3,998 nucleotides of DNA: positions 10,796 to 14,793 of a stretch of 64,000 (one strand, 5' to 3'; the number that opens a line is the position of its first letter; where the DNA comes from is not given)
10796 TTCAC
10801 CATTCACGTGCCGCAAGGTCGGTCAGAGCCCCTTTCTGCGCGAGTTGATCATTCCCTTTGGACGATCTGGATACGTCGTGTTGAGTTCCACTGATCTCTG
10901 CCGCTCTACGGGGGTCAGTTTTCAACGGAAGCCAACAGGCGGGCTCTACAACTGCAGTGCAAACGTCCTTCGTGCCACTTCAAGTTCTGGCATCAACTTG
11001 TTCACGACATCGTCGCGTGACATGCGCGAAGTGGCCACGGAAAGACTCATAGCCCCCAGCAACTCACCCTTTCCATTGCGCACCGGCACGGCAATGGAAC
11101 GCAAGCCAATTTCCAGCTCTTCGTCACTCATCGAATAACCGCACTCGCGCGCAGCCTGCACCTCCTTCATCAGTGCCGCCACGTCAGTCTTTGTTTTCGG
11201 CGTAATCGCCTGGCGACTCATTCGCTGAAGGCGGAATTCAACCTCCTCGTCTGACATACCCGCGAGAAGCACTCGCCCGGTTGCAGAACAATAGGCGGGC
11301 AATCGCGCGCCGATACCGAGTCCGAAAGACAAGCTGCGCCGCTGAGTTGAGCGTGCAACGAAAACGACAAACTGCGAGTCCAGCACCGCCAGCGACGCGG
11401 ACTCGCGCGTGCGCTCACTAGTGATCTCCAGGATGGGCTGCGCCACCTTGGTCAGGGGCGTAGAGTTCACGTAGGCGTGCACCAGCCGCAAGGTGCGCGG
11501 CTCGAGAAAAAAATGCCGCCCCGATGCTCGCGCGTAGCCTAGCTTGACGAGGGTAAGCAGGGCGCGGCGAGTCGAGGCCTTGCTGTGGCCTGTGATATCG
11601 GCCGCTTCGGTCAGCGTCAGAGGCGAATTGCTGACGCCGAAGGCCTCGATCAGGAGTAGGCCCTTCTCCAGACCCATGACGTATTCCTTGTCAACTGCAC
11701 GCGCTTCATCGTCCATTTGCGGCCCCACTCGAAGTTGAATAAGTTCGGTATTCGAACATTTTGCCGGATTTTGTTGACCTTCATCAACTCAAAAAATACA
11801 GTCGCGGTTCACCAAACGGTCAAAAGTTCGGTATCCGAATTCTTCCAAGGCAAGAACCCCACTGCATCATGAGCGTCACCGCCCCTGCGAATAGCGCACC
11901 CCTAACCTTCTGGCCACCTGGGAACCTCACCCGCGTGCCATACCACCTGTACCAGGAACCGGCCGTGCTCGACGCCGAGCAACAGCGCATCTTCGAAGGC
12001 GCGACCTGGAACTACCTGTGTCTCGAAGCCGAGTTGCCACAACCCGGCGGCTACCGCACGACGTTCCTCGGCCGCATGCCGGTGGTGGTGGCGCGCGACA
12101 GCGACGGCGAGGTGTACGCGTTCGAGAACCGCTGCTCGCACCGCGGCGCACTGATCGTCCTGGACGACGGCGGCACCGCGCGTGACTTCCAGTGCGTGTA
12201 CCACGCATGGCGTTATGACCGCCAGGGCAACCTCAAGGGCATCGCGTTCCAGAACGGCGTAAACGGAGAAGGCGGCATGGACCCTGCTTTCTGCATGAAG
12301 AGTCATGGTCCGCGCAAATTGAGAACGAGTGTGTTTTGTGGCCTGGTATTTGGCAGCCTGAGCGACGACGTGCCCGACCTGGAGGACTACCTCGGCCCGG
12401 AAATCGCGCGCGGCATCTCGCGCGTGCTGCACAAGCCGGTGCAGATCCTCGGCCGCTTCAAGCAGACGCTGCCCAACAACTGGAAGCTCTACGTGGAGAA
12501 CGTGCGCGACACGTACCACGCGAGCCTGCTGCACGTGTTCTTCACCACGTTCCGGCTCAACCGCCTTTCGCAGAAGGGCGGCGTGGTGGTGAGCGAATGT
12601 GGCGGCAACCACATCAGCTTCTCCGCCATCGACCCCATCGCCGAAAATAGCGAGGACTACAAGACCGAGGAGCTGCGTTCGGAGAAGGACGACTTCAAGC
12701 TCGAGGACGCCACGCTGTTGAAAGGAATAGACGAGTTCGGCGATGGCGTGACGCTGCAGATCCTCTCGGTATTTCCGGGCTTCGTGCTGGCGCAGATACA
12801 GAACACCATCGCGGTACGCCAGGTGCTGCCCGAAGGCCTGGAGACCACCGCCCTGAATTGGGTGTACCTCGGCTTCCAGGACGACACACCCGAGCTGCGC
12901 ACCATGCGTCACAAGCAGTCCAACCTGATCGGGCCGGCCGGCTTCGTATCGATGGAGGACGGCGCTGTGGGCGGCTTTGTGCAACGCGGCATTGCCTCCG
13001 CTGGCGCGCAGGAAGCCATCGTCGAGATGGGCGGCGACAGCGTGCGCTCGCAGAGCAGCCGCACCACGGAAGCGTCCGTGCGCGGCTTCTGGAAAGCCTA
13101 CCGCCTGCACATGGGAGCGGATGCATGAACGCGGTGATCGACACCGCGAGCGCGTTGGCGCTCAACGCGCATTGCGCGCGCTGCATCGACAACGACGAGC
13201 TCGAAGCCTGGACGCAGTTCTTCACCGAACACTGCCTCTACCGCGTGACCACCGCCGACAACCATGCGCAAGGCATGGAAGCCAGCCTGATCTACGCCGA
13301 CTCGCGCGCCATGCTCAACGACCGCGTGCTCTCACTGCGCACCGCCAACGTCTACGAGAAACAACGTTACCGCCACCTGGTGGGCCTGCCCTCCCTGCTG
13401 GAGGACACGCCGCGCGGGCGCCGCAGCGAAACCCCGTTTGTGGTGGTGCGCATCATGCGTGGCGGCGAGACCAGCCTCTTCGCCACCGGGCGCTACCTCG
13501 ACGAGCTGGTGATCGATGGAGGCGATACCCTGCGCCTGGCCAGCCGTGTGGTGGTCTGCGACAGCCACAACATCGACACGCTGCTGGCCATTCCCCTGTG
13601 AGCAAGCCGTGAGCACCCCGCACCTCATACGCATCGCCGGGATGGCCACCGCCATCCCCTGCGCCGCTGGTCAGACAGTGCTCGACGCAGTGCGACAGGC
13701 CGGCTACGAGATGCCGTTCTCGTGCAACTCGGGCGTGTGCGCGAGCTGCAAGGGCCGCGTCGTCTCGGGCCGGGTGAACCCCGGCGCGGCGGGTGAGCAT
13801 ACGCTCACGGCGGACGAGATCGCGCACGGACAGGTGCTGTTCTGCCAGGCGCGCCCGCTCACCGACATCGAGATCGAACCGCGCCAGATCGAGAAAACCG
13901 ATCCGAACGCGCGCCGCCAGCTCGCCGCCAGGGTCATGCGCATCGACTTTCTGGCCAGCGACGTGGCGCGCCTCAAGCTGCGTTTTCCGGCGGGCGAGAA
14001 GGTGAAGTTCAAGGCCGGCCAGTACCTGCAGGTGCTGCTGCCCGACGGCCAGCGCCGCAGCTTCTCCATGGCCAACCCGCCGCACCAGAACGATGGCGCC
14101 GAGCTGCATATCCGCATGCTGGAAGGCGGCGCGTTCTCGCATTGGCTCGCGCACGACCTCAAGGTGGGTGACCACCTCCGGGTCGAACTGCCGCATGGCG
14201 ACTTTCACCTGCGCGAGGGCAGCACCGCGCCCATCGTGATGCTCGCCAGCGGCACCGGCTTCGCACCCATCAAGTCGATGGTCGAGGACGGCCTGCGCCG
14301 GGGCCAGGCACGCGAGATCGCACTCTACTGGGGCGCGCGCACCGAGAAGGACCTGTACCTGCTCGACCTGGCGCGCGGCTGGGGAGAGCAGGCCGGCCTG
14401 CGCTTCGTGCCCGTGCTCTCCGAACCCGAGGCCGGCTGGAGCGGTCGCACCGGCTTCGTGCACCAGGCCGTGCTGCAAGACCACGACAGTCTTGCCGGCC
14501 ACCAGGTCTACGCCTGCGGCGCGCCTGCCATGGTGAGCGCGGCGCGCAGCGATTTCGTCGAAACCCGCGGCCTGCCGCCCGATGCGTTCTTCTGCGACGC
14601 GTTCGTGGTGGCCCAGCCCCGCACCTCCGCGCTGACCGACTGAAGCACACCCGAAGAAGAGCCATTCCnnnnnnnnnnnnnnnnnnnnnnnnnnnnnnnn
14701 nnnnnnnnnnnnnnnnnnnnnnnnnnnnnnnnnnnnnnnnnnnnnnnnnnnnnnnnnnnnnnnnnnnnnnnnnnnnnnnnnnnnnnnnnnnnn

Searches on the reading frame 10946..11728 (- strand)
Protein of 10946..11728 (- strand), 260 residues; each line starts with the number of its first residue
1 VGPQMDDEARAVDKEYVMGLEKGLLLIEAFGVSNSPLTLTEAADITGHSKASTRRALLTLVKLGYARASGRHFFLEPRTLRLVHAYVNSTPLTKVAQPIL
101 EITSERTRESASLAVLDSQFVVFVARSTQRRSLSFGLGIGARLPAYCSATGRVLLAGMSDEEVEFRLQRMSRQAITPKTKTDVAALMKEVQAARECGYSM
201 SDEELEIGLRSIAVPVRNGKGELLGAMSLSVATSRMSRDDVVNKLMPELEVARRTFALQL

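Call 3: search_protein_families(library=pfam, proteins=[window:10946-11728:-])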
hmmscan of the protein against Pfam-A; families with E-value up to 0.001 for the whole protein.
window:10946-11728:- (260 aa): 2 families
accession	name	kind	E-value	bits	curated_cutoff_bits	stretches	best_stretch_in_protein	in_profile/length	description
PF01614.24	IclR_C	-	1.5e-39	135.8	24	1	84-249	1-165/174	Bacterial transcriptional regulator IclR C-terminal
PF09339.16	HTH_IclR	-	1.3e-11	44.6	22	1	20-67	2-49/52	IclR helix-turn-helix domain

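Call 8: search_protein_families(library=ncbifam, proteins=[window:10946-11728:-])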
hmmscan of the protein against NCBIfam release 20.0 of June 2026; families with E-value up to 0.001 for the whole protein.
window:10946-11728:- (260 aa): 8 families
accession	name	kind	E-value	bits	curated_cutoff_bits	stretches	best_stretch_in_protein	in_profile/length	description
TIGR02431.1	pcaR_pcaU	subfamily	7.5e-82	274.4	284.75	1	14-255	2-243/248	beta-ketoadipate pathway transcriptional regulators, PcaR/PcaU/PobR family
NF045644.1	TransRegBhcR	equivalog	3.1e-37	128.3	350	1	12-241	17-247/267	HTH-type transcriptional regulator BhcR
NF011671.1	PRK15090.1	equivalog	4.8e-29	101.3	275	1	15-242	8-236/256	DNA-binding transcriptional regulator KdgR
NF008601.2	PRK11569.1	equivalog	5.8e-29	101.1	380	1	14-242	23-255/276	glyoxylate bypass operon transcriptional repressor IclR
NF007548.0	PRK10163.1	equivalog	5.1e-18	65.2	406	1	82-244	88-250/271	HTH-type transcriptional repressor AllR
NF007341.0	PRK09834.1-3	equivalog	1e-16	60.9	269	1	16-256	6-254/274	DNA-binding transcriptional regulator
NF007342.0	PRK09834.1-4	equivalog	2.7e-10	39.7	251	1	18-252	12-248/263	DNA-binding transcriptional regulator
NF007339.0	PRK09834.1-1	equivalog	2.7e-09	36.7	299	1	13-249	16-255/271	DNA-binding transcriptional regulator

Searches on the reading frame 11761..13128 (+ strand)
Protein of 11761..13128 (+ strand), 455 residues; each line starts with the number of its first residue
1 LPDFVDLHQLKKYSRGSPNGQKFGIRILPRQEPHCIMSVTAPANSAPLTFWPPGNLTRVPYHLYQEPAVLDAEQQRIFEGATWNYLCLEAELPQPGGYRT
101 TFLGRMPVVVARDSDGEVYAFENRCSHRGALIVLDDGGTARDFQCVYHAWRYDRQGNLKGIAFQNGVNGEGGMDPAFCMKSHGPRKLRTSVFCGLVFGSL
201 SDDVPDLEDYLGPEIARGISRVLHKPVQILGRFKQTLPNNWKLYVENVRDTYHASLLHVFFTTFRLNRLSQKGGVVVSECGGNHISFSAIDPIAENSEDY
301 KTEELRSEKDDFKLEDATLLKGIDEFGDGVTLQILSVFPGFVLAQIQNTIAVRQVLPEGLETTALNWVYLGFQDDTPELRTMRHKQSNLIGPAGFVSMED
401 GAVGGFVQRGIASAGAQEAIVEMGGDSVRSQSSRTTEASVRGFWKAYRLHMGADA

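Call 3: search_protein_families(library=pfam, proteins=[window:11761-13128:+])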
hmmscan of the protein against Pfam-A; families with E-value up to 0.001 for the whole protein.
window:11761-13128:+ (455 aa): 2 families
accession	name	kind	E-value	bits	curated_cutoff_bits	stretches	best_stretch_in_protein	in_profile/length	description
PF00355.32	Rieske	-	2.4e-18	66.3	20.3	1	82-162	1-79/88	Rieske [2Fe-2S] domain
PF00848.25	Ring_hydroxyl_A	-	5.2e-11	43.3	24.9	1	236-451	13-206/208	Ring hydroxylating alpha subunit (catalytic domain)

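Call 8: search_protein_families(library=ncbifam, proteins=[window:11761-13128:+])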
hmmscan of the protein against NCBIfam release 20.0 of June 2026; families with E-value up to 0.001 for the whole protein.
window:11761-13128:+ (455 aa): 6 families
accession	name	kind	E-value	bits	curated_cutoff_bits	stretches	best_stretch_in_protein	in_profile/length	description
NF041684.1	ant_diox_AndAc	equivalog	5.9e-129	430.3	750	1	49-452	13-417/418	anthranilate 1,2-dioxygenase large subunit AndAc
NF042946.1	3PPDioc_HcaE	equivalog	1e-33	117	830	1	58-259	15-215/450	3-phenylpropionate/cinnamic acid dioxygenase subunit alpha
TIGR03229.1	benzo_1_2_benA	equivalog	7.5e-32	110.7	780.95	1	58-271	15-228/433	benzoate 1,2-dioxygenase large subunit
TIGR03228.1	anthran_1_2_A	equivalog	9.4e-28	97.1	671.9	1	48-262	5-217/438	anthranilate 1,2-dioxygenase large subunit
NF058607.1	GlBtMonoOxGbcA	equivalog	5.2e-26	91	670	1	59-258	33-222/420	glycine betaine monooxygenase oxygenase subunit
NF052579.1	BetMthstMoxSdmAMthl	equivalog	1e-08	34.6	600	1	80-167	15-100/351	4beta-methylsterol monooxygenase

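Call 9: search_solved_structures(query=window:11761-13128:+, max_evalue=1e-10, show_alignments=2)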
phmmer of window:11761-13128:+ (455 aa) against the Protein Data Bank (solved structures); distinct sequences matched with E-value up to 1e-10: 29.
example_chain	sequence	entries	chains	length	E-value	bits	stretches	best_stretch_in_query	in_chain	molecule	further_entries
7vju_A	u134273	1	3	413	9.2e-186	621.4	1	50-454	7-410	Rieske (2Fe-2S) domain protein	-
7q04_D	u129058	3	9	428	6.7e-185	618.6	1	50-454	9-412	Terephthalate 1,2-dioxygenase, terminal oxygenase component subunit alpha 2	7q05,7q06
7c8z_A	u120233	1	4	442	5.6e-78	266.1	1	50-452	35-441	Salicylate 5-hydroxylase, large oxygenase component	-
1uli_A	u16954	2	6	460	6.8e-32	114.1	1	58-256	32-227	biphenyl dioxygenase large subunit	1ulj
3gzx_A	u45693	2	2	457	6.8e-31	110.8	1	62-257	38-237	Biphenyl dioxygenase subunit alpha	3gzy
1wql_A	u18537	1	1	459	1.8e-30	109.4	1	64-257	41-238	iron-sulfur protein large subunit of cumene dioxygenase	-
7yls_B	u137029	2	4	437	8.2e-30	107.3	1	58-259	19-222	Rieske (2Fe-2S) domain protein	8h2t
2xsh_A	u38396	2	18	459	1.5e-29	106.4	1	62-255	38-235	BIPHENYL DIOXYGENASE SUBUNIT ALPHA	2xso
5aeu_A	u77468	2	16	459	1.6e-29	106.3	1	62-255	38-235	BIPHENYL DIOXYGENASE SUBUNIT ALPHA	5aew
2yfi_A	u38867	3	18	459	1.6e-29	106.3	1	62-255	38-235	BIPHENYL DIOXYGENASE SUBUNIT ALPHA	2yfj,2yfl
2xr8_A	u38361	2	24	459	1.7e-29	106.2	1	62-255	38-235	BIPHENYL DIOXYGENASE SUBUNIT ALPHA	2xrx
9o71_A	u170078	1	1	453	4.9e-28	101.4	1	58-259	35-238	Phenylpropionate dioxygenase-like ring-hydroxylating dioxygenase large terminal subunit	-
3en1_A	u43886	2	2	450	2.9e-27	98.9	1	58-256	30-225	Benzene 1,2-dioxygenase subunit alpha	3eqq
5xbp_A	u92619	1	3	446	1.5e-26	96.5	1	67-260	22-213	3NT oxygenase alpha subunit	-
8k0a_A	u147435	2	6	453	1.6e-26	96.5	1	58-259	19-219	3-phenylpropionate/cinnamic acid dioxygenase subunit alpha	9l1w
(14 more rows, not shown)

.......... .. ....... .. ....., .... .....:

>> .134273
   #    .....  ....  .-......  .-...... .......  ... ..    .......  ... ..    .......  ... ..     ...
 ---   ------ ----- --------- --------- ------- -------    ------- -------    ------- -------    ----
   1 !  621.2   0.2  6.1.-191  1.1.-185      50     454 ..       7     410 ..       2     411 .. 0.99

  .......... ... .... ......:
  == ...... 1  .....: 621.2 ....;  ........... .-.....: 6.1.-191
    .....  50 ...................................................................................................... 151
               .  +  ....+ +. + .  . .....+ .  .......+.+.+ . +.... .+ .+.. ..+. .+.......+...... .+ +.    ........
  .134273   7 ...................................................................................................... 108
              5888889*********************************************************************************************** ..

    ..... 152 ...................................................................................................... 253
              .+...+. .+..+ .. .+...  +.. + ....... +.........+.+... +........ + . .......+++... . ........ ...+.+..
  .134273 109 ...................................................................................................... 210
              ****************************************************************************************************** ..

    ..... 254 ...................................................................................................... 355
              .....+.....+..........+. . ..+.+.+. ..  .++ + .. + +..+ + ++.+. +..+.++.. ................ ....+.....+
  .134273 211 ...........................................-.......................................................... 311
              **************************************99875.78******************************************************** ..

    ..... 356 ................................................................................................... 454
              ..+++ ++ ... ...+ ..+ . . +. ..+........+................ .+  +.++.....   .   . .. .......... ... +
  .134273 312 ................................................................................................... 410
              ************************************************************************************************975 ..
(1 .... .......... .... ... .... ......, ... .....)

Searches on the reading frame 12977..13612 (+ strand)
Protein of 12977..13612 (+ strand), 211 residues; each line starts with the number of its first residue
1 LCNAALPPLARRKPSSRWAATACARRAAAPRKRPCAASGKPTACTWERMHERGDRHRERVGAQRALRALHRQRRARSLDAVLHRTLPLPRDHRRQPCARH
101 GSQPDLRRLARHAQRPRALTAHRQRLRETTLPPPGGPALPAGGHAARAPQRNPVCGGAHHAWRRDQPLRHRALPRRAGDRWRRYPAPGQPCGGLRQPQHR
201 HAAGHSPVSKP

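Call 3: search_protein_families(library=pfam, proteins=[window:12977-13612:+])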
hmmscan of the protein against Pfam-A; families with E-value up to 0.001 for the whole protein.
window:12977-13612:+ (211 aa): 0 families

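Call 8: search_protein_families(library=ncbifam, proteins=[window:12977-13612:+])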
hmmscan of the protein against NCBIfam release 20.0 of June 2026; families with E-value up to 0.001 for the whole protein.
window:12977-13612:+ (211 aa): 0 families

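Call 12: search_solved_structures(query=window:12977-13612:+, max_evalue=0.001, show_alignments=1)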
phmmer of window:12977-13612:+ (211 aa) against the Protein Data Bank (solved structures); distinct sequences matched with E-value up to 0.001: 0.

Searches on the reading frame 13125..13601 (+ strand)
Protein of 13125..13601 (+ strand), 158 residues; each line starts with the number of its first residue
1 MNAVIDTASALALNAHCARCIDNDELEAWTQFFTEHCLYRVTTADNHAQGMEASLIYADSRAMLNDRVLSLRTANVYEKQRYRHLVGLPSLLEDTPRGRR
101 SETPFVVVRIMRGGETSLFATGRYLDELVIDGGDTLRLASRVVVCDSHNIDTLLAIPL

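Call 14: search_solved_structures(query=window:13125-13601:+, max_evalue=0.001, show_alignments=1)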
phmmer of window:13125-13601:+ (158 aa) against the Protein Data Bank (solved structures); distinct sequences matched with E-value up to 0.001: 4.
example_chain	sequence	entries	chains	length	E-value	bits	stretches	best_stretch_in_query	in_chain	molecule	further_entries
7q04_A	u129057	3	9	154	2e-46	160.8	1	9-158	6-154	Terephthalate 1,2-dioxygenase, terminal oxygenase component subunit beta 1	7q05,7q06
7vju_B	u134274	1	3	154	5.5e-45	156.1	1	10-158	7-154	Aromatic-ring-hydroxylating dioxygenase beta subunit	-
3eby_A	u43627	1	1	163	2.1e-28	102.3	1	13-158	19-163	beta subunit of a putative Aromatic-ring-hydroxylating dioxygenase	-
7c8z_B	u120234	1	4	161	7.9e-17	64.7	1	13-156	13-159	Salicylate 5-hydroxylase, small oxygenase component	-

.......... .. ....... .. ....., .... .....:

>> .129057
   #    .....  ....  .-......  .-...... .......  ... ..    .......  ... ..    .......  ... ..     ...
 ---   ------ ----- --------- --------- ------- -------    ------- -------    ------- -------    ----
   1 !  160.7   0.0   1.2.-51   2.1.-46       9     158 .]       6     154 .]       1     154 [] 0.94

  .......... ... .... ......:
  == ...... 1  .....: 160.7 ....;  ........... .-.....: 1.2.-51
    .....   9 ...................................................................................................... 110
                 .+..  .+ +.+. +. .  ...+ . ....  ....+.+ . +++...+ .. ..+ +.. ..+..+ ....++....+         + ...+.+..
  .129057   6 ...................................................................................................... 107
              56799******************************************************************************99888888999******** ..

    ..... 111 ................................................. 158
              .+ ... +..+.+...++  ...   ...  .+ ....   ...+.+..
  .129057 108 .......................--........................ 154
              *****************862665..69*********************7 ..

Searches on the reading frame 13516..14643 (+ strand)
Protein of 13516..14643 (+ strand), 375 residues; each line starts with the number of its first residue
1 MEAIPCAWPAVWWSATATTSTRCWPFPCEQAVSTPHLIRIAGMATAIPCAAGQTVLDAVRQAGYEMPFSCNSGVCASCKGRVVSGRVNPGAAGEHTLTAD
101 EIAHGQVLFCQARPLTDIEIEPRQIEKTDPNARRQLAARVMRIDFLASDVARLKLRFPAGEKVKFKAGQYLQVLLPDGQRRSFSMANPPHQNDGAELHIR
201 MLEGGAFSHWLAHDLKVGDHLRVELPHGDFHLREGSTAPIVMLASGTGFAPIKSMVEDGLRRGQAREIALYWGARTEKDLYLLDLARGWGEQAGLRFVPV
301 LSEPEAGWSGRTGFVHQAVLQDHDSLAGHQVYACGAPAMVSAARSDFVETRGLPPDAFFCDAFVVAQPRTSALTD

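Call 3: search_protein_families(library=pfam, proteins=[window:13516-14643:+])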
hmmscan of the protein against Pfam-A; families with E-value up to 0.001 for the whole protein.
window:13516-14643:+ (375 aa): 3 families
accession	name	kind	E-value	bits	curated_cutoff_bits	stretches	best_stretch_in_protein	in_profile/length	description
PF00175.26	NAD_binding_1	-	3.6e-25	89.2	22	1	242-344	1-108/109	Oxidoreductase NAD-binding domain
PF00111.32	Fer2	-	2.5e-16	59.8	21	1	40-114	3-76/77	2Fe-2S iron-sulfur cluster binding domain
PF00970.30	FAD_binding_6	-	1.4e-13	51.4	21.1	1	139-231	3-98/99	Oxidoreductase FAD-binding domain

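Call 8: search_protein_families(library=ncbifam, proteins=[window:13516-14643:+])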
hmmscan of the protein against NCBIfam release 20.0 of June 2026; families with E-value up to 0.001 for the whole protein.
window:13516-14643:+ (375 aa): 27 families (the best 25 are shown)
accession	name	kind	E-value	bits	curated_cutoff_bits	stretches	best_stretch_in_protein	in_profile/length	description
NF005963.0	PRK08051.1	equivalog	1.3e-58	198.1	230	1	135-363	3-230/233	NAD(P)H-flavin reductase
NF040810.1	BenC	equivalog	4.5e-55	187.1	430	1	42-364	10-331/333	benzoate 1,2-dioxygenase electron transfer component BenC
NF045803.1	MethMoxFADbindMmoC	equivalog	6.6e-54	182.9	500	1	45-364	14-341/343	aromatic/alkene monooxygenase hydroxylase FAD-binding subunit MmoC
NF008822.0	PRK11872.1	equivalog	6.3e-51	173.4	402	1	46-351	16-323/341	anthranilate 1,2-dioxygenase electron transfer component AntC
NF052252.1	flav_redu_LuxG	exception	8.3e-39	133.1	340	1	138-364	3-230/232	flavin mononucleotide reductase LuxG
NF004317.0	PRK05713.1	equivalog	2.9e-35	122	338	1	48-364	12-309/312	iron-sulfur-binding ferredoxin reductase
TIGR02160.1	PA_CoA_Oxy5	hypoth_equivalog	3.8e-34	118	420.8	2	139-365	5-243/352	1,2-phenylacetyl-CoA epoxidase subunit PaaE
TIGR01941.1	nqrF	equivalog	7.3e-33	114.1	295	2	181-363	207-403/405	NADH:ubiquinone reductase (Na(+)-transporting) subunit F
NF007964.0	PRK10684.1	equivalog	1.4e-31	109.7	383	2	139-367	13-241/333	NADH oxidoreductase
NF058606.1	GlBtMonoRdsGbcB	equivalog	1.4e-23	83.4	500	2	165-358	43-242/362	glycine betaine monooxygenase reductase subunit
NF009805.0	PRK13289.1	equivalog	2.4e-18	66.3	432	1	163-349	183-379/399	NO-inducible flavohemoprotein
TIGR02008.1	fdx_plant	subfamily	1.4e-15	56.8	81.15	1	39-126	9-94/97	ferredoxin [2Fe-2S]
NF000796.0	PRK00054.1-1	equivalog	9.6e-11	41.4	224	1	161-342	25-184/254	dihydroorotate dehydrogenase electron transfer subunit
NF006220.0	PRK08345.1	subfamily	1.2e-09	37.9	395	1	136-283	11-160/294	cytochrome-c3 hydrogenase subunit gamma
NF008178.0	PRK10926.1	equivalog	3.9e-09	36.1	390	1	138-351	7-229/248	ferredoxin--NADP(+) reductase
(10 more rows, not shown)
